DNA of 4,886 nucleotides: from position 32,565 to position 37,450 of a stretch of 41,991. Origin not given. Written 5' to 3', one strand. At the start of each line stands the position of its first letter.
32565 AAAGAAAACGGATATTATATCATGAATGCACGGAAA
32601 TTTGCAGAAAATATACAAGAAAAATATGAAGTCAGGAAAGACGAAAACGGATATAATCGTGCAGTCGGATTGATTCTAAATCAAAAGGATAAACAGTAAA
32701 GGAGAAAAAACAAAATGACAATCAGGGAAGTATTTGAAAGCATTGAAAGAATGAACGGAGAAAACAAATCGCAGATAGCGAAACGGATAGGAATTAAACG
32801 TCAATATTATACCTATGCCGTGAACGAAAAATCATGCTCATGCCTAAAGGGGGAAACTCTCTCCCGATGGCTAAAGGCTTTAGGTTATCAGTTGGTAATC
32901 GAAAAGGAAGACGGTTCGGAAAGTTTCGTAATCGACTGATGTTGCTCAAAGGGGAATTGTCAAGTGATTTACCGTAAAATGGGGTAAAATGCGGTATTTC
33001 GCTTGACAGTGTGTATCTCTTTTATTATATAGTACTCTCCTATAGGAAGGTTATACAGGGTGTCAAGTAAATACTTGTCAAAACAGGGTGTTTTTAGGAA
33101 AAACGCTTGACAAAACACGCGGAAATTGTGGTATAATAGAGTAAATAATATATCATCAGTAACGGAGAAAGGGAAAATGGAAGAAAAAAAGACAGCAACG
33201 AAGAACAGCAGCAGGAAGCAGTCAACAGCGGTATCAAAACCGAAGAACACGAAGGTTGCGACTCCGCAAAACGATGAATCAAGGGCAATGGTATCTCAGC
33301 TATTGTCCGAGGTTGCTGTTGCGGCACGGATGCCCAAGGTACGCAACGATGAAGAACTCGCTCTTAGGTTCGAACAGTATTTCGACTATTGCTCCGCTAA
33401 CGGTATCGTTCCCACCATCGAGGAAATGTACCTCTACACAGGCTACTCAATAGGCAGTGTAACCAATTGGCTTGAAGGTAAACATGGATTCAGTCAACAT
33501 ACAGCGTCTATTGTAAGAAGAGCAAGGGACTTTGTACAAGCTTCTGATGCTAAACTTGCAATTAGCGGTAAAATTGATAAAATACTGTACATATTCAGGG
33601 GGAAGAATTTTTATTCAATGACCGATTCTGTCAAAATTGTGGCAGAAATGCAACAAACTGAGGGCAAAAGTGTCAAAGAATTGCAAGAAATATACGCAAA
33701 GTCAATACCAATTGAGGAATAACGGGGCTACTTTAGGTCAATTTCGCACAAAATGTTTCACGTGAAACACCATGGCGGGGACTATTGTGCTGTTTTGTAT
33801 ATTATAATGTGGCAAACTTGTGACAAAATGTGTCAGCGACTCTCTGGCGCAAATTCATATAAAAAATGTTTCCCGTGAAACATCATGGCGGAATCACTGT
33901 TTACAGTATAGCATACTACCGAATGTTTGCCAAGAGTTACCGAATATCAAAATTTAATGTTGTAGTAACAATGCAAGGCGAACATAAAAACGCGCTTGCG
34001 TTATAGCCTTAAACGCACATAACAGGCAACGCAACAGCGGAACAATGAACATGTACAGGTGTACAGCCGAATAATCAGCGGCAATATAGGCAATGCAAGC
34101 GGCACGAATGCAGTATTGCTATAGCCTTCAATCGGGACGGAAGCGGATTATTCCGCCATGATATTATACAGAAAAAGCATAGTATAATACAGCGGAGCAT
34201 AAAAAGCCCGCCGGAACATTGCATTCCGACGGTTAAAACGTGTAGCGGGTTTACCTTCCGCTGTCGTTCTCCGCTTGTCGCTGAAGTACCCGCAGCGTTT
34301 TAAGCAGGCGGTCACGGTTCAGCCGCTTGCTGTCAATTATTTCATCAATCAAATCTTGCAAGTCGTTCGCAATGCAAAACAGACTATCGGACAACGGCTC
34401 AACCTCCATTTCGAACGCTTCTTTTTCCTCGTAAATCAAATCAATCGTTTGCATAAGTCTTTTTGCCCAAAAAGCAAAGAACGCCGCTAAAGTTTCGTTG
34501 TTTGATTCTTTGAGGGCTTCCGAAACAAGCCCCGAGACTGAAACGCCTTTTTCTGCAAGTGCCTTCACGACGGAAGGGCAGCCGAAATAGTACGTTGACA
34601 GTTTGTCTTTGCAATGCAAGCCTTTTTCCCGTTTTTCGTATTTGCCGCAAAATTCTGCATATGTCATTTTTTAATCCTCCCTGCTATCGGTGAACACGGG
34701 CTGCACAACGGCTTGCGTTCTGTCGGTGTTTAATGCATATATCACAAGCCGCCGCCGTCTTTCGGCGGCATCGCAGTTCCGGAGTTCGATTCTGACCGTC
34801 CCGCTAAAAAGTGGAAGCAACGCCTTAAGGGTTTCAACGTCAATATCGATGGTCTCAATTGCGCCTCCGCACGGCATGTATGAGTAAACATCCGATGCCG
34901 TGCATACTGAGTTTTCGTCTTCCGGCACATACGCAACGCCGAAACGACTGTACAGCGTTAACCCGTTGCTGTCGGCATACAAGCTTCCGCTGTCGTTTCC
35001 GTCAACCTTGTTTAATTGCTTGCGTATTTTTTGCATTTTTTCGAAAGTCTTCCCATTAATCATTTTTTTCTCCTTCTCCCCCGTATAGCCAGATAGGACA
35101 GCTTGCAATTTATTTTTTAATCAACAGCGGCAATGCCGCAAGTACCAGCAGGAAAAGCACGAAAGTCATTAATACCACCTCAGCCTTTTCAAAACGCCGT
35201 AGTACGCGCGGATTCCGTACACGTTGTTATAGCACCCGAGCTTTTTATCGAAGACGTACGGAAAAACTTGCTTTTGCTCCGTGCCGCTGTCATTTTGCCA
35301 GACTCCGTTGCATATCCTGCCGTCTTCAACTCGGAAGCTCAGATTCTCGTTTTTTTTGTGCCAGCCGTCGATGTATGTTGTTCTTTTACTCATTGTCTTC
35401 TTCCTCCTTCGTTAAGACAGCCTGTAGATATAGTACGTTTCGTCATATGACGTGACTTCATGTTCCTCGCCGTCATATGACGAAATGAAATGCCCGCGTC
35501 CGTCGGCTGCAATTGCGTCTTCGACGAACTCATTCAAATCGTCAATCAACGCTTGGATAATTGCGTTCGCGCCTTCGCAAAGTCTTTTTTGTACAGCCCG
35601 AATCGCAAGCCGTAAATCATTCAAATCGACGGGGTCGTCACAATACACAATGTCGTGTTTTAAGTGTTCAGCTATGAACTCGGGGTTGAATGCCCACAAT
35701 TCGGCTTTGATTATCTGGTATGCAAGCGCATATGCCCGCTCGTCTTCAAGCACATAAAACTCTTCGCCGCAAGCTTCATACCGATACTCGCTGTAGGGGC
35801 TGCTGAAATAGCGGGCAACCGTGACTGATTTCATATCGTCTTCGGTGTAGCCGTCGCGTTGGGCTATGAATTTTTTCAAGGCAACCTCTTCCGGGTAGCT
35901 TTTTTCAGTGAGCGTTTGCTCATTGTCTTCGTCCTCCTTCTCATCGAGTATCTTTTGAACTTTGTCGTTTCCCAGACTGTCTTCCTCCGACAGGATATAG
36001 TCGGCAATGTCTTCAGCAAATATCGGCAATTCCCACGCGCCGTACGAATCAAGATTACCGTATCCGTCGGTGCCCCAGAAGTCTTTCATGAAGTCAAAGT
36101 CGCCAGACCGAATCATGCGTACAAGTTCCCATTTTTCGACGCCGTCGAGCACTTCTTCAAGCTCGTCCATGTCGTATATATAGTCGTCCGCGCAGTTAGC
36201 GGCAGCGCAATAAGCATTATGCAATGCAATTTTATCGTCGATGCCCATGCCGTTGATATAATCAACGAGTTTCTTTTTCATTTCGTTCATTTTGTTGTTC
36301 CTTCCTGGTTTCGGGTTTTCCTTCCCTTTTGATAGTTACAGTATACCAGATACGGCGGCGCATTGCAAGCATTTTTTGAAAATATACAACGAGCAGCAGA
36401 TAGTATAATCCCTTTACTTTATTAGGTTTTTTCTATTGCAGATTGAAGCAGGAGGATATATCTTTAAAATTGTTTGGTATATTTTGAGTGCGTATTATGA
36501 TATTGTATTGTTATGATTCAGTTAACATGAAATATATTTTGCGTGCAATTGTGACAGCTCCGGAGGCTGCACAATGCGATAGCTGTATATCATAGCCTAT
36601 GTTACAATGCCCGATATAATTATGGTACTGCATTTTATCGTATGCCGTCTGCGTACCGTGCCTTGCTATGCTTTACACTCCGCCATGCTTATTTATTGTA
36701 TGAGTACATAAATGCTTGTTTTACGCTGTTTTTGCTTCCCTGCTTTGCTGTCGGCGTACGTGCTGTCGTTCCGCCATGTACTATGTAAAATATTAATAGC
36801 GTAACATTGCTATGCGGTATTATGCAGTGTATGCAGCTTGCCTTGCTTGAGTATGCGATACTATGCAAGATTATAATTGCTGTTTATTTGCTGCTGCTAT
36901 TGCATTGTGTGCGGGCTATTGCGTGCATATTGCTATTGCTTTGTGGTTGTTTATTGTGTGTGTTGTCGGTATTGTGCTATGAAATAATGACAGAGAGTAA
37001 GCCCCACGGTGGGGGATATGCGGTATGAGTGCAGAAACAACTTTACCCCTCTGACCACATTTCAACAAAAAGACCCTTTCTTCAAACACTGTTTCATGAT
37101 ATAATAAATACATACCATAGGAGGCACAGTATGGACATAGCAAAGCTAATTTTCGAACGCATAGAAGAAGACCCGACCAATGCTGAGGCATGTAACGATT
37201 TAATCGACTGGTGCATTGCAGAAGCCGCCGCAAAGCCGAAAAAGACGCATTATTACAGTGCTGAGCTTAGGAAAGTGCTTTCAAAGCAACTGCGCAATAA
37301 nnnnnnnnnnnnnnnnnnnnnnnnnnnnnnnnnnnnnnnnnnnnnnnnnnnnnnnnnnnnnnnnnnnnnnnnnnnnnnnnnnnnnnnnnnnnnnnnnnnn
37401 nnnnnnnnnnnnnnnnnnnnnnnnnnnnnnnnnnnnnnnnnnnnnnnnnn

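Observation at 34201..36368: Autonomous antisense four-gene operon of unknown function wedged between terS and terL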

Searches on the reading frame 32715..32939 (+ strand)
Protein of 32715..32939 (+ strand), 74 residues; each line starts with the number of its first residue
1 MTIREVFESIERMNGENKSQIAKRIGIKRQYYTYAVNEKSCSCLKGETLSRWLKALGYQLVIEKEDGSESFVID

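Call 4: search_protein_families(library=pfam, proteins=[window:32715-32939:+], max_evalue=1)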
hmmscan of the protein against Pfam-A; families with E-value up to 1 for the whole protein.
window:32715-32939:+ (74 aa): 4 families
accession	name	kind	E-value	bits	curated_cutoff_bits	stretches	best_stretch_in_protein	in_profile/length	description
PF01381.28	HTH_3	-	0.0014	19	23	1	18-60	10-52/55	Helix-turn-helix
PF01206.22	TusA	-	0.051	13.9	28.6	1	47-73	41-68/70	Sulfurtransferase TusA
PF04796.18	RepA_C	-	0.1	13.3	26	1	35-60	30-55/181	Plasmid encoded RepA protein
PF13384.12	HTH_23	-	0.13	12.6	24.6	0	14-32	16-34/50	Homeodomain-like domain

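Call 5: search_protein_families(library=phrogs, proteins=[window:32715-32939:+], max_evalue=1)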
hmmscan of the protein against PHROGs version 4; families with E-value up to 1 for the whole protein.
window:32715-32939:+ (74 aa): 5 families
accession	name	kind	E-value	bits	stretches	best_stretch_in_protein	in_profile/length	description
phrog_725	-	transcription regulation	0.05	14.6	1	11-65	21-70/101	CII-like regulator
phrog_1373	-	transcription regulation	0.18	12.8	1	17-63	78-122/166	transcriptional regulator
phrog_34438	-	unknown function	0.2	12.9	0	10-26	5-21/47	-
phrog_36081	-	unknown function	0.25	12.5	1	10-42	10-42/133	-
phrog_4268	-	transcription regulation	0.3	12.3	1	18-64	49-93/96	transcriptional repressor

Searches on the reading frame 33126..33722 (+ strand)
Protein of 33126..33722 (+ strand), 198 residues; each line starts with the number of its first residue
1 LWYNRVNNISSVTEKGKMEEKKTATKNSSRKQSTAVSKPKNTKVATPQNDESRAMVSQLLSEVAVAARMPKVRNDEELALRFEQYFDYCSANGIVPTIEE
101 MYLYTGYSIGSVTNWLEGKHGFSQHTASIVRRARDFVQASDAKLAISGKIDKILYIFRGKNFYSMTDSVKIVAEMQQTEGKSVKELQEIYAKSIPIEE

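Call 4: search_protein_families(library=pfam, proteins=[window:33126-33722:+], max_evalue=1)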
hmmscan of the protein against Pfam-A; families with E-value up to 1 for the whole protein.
window:33126-33722:+ (198 aa): 2 families
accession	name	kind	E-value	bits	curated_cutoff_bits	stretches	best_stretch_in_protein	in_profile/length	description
PF16677.11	GP3_package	-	0.00051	20.6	29.4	1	68-154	2-89/105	DNA-packaging protein gp3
PF14420.11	Clr5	-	0.049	14.2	22.3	1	96-125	10-39/54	Clr5 domain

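Call 5: search_protein_families(library=phrogs, proteins=[window:33126-33722:+], max_evalue=1)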
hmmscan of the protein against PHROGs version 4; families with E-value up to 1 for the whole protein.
window:33126-33722:+ (198 aa): 1 family
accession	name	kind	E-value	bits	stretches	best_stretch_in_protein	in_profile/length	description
phrog_606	-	head and packaging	0.00044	21.3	1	67-179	20-146/167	terminase small subunit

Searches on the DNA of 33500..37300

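Call 56: search_rna_families(source=window, start=33500, end=37300, threshold=evalue, max_evalue=1)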
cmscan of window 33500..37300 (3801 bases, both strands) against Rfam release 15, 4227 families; matches with E-value up to 1: 0.
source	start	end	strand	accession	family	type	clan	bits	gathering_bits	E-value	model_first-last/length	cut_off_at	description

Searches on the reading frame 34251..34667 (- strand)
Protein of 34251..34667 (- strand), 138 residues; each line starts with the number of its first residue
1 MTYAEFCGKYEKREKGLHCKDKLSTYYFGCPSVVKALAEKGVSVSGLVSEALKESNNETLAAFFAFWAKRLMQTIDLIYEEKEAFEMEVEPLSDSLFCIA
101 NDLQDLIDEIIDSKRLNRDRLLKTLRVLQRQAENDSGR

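Call 4: search_protein_families(library=pfam, proteins=[window:34251-34667:-], max_evalue=1)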
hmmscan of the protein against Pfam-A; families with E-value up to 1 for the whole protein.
window:34251-34667:- (138 aa): 0 families

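Call 5: search_protein_families(library=phrogs, proteins=[window:34251-34667:-], max_evalue=1)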
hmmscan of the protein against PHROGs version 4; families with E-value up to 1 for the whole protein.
window:34251-34667:- (138 aa): 2 families
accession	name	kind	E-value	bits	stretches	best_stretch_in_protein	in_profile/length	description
phrog_4179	-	unknown function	0.25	12.4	1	33-93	102-163/169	-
phrog_15157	-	unknown function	0.32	11.9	1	6-25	10-27/55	-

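Call 7: search_protein_families(library=ncbifam, proteins=[window:34251-34667:-], max_evalue=1)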
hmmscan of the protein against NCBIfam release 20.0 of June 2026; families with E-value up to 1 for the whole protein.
window:34251-34667:- (138 aa): 1 family
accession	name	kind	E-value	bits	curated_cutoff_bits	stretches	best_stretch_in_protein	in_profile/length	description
NF000030.2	16S_rRNA_NpmA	exception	0.023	14.3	470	1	19-72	154-202/219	16S rRNA (adenine(1408)-N(1))-methyltransferase NpmA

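Call 8: search_protein_families(library=padloc, proteins=[window:34251-34667:-], max_evalue=1)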
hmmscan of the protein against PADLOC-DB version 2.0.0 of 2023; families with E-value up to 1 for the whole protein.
window:34251-34667:- (138 aa): 0 families

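Call 38: find_homologous_proteins(query=window:34251-34667:-, max_evalue=0.001)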
Query window:34251-34667:- (138 aa): 4 proteins with E <= 0.001 among 26 candidates.
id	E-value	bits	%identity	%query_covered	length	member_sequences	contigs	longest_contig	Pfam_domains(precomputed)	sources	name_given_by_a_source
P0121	8.8e-80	283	94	100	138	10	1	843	-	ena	-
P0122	4.8e-33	132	90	49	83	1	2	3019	-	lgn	-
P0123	3.8e-17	81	80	39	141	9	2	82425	-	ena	-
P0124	1.1e-4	40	92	18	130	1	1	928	-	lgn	-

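Call 84: find_encoding_contigs(protein=P0123, flank=5000, max_places=3)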
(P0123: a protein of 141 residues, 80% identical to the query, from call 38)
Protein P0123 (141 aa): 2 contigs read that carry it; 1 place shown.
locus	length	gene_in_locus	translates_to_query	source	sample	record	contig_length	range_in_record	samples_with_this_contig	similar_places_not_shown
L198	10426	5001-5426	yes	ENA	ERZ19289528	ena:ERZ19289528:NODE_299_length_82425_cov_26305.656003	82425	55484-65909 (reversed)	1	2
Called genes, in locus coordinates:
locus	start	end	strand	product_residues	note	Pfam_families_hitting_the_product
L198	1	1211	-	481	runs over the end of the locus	PF05133:SPP1_portal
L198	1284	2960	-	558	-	-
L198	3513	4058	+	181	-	-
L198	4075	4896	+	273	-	-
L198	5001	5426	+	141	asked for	-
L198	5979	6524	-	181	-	-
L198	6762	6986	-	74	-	-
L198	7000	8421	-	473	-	PF08706:D5_N, PF19263:DUF5906, PF03288:Pox_D5 (weak)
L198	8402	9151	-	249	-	PF02086:MethyltransfD12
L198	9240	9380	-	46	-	-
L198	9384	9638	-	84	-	-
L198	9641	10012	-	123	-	-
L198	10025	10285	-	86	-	-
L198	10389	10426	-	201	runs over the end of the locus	PF02511:Thy1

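Call 108: search_solved_structures(query=window:34251-34667:-, max_evalue=5)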
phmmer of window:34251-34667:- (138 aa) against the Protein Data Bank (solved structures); distinct sequences matched with E-value up to 5: 6.
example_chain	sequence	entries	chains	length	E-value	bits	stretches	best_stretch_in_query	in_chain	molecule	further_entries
5t58_B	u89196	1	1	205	0.18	15.4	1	69-123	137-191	KLLA0E05809p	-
3mte_A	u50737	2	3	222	1.3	12.6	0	41-71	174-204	16S rRNA methylase | 16S rRNA (adenine(1408)-N(1))-methyltransferase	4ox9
3p2e_A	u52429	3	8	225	1.4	12.5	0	41-71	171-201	16S rRNA methylase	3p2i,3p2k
3pb3_A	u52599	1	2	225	1.4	12.5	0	41-71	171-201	16S rRNA methylase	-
9egc_A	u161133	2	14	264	1.6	12.3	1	23-87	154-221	THIF-type NAD/FAD binding fold domain-containing protein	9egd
9egb_A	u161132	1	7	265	1.6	12.3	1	23-87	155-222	THIF-type NAD/FAD binding fold domain-containing protein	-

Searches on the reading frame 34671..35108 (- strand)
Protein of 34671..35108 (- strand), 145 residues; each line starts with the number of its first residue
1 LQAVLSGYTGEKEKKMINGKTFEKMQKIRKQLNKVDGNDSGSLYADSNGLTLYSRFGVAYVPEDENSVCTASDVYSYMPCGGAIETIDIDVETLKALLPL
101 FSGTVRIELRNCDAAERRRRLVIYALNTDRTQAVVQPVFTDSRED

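Call 4: search_protein_families(library=pfam, proteins=[window:34671-35108:-], max_evalue=1)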
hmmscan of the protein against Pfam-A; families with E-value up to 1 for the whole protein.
window:34671-35108:- (145 aa): 0 families

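Call 5: search_protein_families(library=phrogs, proteins=[window:34671-35108:-], max_evalue=1)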
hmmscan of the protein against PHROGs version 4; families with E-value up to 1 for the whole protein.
window:34671-35108:- (145 aa): 0 families

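Call 7: search_protein_families(library=ncbifam, proteins=[window:34671-35108:-], max_evalue=1)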
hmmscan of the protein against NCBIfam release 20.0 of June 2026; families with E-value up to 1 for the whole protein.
window:34671-35108:- (145 aa): 1 family
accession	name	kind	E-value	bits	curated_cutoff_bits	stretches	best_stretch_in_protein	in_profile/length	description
NF040526.1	SCO0930_lipo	equivalog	0.066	12.4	275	1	9-57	50-97/311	SCO0930 family lipoprotein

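Call 8: search_protein_families(library=padloc, proteins=[window:34671-35108:-], max_evalue=1)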
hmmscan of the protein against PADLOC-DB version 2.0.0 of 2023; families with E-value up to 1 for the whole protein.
window:34671-35108:- (145 aa): 0 families

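Call 58: search_protein_representatives(protein=window:34671-35063:-)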
Query: 130 residues. Proteins with E-value up to 0.001 (for the whole library): 5; up to 1e-10: 2; up to 1e-30: 1. The best 5 are listed.
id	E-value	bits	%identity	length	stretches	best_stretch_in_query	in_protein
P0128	1.4e-35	138.2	56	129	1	1-127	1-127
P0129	5.2e-13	65.3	37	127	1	1-119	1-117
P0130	8.8e-06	42.0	28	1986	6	39-88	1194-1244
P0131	4.4e-05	39.8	35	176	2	45-122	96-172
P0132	1.9e-04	37.7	35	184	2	63-123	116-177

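Call 59: search_protein_families(library=pfam, proteins=[P0130, P0131, P0132, P0129, P0128], max_evalue=0.01)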
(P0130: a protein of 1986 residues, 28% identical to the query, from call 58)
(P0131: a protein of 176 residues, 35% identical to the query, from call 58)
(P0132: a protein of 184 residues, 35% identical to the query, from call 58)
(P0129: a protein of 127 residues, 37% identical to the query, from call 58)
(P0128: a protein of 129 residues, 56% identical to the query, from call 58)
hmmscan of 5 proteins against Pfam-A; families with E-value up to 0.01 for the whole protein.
P0130 (1986 aa): 12 families
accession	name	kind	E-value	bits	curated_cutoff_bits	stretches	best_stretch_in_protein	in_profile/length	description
PF00041.27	fn3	-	4.2e-267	863.7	25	20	992-1068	2-72/84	Fibronectin type III domain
PF25059.1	FN3_DSCAM-DSCAML_C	-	5.8e-50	168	39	0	1003-1067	3-67/89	DSCAM/DSCAML C-terminal Fn3-like domain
PF25788.1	Ig_Rha78A_N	-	3.4e-33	114.5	27.4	0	1383-1455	12-89/105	Rha78A-like, N-terminal immunoglobulin domain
PF16656.11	Pur_ac_phosph_N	-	1.1e-32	112.8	30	0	1187-1256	7-82/93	Purple acid Phosphatase, N-terminal domain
PF09294.16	Interfer-bind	-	7.1e-24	84.5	21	0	337-379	43-85/104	Interferon-alpha/beta receptor, fibronectin type III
PF24946.1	Fn3_Dep-1_4th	-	9.7e-19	67.7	27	0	347-382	54-89/100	Dep-1 fourth Fn3-like domain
PF24942.1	Fn3_Dep-1_1st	-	3.2e-16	59.6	26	0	1040-1071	53-84/96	Dep-1 first Fn3-like domain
PF21466.3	GH101_dom-5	-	3.2e-15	56.6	27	0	632-669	24-63/145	Endo-alpha-N-acetylgalactosaminidase, domain 5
PF23608.1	Ig_ILCR1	-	5.3e-11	43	27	0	63-91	58-86/114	ILCR1 Ig-like domain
PF16389.11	DUF4998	-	1e-07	32.2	29.1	0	1003-1060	131-185/199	Domain of unknown function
PF07689.18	KaiB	-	0.00012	22.2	27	0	647-709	12-74/82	KaiB domain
PF11397.14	GlcNAc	-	0.0098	15.8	21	0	963-1027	56-120/352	Glycosyltransferase (GlcNAc)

P0131 (176 aa): 1 family
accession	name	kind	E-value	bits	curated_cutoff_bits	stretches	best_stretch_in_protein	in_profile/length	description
PF21684.2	PipB2_N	-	0.0059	17.1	27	0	57-84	60-88/107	Secreted effector protein PipB2, N-terminal domain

P0132 (184 aa): 0 families

P0129 (127 aa): 0 families

P0128 (129 aa): 0 families

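Call 109: search_solved_structures(query=window:34671-35063:-, max_evalue=5)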
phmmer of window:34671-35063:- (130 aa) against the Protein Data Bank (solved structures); distinct sequences matched with E-value up to 5: 0.
